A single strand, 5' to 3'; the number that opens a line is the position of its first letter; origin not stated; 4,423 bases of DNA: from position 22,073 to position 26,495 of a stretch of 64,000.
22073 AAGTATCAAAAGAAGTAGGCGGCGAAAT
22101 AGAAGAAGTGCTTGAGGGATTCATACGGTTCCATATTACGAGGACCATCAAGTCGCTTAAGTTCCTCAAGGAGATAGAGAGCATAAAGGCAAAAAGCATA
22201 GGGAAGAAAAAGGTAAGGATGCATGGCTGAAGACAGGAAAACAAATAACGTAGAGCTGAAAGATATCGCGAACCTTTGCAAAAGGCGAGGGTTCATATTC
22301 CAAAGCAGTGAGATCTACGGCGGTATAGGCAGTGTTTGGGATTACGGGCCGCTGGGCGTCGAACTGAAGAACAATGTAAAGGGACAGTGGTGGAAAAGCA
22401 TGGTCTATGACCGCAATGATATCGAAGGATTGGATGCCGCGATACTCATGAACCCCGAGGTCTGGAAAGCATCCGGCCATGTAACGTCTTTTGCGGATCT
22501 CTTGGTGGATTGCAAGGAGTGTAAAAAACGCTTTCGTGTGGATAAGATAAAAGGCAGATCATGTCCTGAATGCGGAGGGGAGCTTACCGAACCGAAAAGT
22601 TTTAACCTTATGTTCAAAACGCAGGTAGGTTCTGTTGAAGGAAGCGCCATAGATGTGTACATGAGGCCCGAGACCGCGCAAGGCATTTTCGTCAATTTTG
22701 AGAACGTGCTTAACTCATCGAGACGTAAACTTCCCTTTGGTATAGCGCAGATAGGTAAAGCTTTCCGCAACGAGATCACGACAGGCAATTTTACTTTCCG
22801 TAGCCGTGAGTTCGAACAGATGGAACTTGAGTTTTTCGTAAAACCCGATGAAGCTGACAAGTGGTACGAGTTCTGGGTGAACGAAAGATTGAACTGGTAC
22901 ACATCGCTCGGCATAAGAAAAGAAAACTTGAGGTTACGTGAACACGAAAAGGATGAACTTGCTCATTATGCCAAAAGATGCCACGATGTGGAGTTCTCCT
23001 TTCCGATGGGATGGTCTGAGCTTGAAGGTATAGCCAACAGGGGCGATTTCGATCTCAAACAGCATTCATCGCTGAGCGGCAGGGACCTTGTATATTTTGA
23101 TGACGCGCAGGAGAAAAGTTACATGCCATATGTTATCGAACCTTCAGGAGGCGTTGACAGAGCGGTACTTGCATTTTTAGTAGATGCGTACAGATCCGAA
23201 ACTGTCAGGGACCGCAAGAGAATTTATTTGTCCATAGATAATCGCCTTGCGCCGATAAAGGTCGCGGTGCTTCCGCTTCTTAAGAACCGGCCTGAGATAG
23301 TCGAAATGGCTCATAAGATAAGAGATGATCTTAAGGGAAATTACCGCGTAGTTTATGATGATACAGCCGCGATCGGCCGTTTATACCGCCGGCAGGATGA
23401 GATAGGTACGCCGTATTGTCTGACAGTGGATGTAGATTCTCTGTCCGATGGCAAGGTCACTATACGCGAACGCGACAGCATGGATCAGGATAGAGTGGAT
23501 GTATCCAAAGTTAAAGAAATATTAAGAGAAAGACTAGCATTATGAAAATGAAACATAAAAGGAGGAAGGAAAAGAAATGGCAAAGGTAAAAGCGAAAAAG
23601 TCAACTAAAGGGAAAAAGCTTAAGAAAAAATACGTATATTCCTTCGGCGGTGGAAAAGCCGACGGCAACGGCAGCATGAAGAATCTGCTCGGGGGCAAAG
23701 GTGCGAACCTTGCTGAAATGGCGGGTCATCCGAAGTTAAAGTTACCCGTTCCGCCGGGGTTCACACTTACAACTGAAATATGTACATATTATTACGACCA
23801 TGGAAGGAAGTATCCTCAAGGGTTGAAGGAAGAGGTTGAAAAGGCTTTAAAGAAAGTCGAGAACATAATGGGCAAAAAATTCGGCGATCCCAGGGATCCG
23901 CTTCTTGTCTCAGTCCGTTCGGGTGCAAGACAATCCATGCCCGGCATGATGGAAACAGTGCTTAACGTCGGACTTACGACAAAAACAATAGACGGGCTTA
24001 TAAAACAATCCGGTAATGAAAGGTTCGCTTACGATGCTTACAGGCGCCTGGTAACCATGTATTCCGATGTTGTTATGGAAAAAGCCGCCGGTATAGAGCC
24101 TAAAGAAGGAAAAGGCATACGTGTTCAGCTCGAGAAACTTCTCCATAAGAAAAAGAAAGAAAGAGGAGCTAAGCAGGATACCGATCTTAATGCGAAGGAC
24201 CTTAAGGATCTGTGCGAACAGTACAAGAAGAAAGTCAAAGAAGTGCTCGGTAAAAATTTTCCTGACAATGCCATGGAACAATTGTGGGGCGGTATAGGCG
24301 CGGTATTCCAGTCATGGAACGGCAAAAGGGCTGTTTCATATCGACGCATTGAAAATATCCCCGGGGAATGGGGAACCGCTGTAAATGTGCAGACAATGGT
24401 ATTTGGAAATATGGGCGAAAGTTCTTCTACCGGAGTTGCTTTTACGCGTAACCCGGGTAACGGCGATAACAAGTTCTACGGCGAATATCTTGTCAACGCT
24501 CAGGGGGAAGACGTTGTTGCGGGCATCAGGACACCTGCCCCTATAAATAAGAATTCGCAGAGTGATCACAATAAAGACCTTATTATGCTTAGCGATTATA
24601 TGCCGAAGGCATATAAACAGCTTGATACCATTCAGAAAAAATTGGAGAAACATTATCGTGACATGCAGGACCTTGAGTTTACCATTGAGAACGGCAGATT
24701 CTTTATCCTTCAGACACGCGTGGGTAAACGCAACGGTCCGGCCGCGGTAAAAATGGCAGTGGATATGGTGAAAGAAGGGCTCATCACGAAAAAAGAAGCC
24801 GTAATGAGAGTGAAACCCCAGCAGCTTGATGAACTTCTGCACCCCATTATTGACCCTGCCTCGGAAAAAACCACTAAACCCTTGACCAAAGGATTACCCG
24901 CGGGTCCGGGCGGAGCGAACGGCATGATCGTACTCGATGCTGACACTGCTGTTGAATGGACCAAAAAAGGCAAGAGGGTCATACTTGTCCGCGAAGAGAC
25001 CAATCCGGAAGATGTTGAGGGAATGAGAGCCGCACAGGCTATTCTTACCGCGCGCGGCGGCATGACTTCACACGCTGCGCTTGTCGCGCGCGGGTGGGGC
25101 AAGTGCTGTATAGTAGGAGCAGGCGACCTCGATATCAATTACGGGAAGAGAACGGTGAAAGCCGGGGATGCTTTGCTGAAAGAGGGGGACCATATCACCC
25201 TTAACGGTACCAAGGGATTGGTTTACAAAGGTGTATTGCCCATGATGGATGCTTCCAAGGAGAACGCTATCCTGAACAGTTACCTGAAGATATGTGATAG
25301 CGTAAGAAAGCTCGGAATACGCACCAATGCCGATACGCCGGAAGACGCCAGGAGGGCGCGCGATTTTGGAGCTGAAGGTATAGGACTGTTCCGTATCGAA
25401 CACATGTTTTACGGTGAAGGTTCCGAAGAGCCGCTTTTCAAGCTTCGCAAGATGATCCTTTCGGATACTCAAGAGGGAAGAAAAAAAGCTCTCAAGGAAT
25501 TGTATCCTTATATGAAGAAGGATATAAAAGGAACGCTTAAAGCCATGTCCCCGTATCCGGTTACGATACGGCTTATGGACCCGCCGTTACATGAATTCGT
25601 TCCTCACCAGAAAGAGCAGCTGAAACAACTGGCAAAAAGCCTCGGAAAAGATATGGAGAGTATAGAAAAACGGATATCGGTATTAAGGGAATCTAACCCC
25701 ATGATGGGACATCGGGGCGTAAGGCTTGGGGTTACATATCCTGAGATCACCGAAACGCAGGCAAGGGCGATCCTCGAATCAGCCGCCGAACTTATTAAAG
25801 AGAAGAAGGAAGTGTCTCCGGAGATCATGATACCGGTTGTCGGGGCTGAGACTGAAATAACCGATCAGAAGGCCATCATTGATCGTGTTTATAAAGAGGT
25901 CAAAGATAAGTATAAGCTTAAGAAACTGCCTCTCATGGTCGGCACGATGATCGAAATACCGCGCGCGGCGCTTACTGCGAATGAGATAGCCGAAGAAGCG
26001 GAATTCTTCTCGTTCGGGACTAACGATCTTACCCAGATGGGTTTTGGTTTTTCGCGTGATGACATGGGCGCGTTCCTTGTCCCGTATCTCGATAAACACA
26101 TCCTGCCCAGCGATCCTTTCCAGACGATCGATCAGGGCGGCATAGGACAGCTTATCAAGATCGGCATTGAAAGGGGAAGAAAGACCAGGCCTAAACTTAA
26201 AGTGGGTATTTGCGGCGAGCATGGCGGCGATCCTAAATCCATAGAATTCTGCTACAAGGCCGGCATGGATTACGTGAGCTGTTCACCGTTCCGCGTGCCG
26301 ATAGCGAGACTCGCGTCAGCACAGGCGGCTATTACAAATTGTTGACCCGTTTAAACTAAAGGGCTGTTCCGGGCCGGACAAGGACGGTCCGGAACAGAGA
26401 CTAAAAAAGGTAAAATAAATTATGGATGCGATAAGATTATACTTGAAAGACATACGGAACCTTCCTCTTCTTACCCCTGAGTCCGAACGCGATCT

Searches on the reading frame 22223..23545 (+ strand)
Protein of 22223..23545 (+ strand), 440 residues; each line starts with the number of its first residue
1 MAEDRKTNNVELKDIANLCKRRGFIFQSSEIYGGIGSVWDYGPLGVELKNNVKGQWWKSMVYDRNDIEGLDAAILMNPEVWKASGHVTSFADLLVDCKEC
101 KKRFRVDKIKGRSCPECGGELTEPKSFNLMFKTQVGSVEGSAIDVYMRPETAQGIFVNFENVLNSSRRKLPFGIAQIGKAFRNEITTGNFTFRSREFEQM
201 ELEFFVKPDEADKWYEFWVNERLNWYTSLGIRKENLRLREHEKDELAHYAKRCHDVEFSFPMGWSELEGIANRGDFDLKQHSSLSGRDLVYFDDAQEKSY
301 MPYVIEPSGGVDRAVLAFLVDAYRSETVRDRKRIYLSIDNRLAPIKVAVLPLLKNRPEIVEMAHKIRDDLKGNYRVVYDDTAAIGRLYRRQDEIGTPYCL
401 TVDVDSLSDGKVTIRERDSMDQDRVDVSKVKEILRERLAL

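Call 52: search_protein_families(library=pfam, proteins=[window:22223-23545:+], max_evalue=0.0001)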
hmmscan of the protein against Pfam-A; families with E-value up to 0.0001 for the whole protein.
window:22223-23545:+ (440 aa): 2 families
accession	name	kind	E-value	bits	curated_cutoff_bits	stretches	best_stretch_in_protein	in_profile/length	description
PF03129.25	HGTP_anticodon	-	2.3e-19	69.7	21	1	346-437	1-94/94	Anticodon binding domain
PF00587.30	tRNA-synt_2b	-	5.8e-13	49.7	29.3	1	144-319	10-176/179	tRNA synthetase class II core domain (G, H, P, S and T)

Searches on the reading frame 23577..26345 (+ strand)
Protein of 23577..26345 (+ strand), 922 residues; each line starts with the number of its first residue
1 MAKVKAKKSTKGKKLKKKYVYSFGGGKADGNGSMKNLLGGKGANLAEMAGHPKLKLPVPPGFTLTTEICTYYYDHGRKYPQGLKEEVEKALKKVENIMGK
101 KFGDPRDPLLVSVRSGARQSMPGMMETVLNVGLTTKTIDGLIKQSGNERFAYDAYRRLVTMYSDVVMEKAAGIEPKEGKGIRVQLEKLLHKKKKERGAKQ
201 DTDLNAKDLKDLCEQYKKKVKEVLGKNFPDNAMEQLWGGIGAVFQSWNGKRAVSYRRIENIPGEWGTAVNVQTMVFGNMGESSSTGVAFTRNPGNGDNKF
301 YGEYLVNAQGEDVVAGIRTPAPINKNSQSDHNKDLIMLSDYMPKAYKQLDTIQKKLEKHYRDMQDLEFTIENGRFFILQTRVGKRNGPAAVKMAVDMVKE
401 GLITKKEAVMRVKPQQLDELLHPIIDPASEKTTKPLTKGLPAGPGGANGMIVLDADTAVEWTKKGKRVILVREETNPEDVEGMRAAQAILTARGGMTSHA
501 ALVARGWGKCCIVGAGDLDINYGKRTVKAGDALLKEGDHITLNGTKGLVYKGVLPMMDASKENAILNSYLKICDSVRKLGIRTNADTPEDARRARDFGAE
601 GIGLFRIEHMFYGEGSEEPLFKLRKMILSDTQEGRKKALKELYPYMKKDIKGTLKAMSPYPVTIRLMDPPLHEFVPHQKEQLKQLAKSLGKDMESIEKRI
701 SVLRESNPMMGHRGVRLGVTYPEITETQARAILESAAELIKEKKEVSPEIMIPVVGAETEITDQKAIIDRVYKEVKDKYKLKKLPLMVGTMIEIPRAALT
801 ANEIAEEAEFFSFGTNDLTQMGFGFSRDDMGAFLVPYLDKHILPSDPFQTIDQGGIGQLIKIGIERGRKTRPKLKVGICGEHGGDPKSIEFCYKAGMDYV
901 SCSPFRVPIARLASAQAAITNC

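Call 52: search_protein_families(library=pfam, proteins=[window:23577-26345:+], max_evalue=0.0001)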
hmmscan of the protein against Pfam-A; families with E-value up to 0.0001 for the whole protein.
window:23577-26345:+ (922 aa): 3 families
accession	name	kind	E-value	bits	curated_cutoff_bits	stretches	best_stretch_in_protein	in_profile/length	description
PF02896.24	PEP-utilizers_C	-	1.4e-77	261.2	22.8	1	563-917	4-291/293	PEP-utilising enzyme, PEP-binding domain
PF01326.24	PPDK_N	-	7.4e-55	186.9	27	1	36-400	2-326/328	Pyruvate phosphate dikinase, AMP/ATP-binding domain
PF00391.29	PEP-utilizers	-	2.2e-23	82.1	23.1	1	466-547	3-72/72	PEP-utilising enzyme, mobile domain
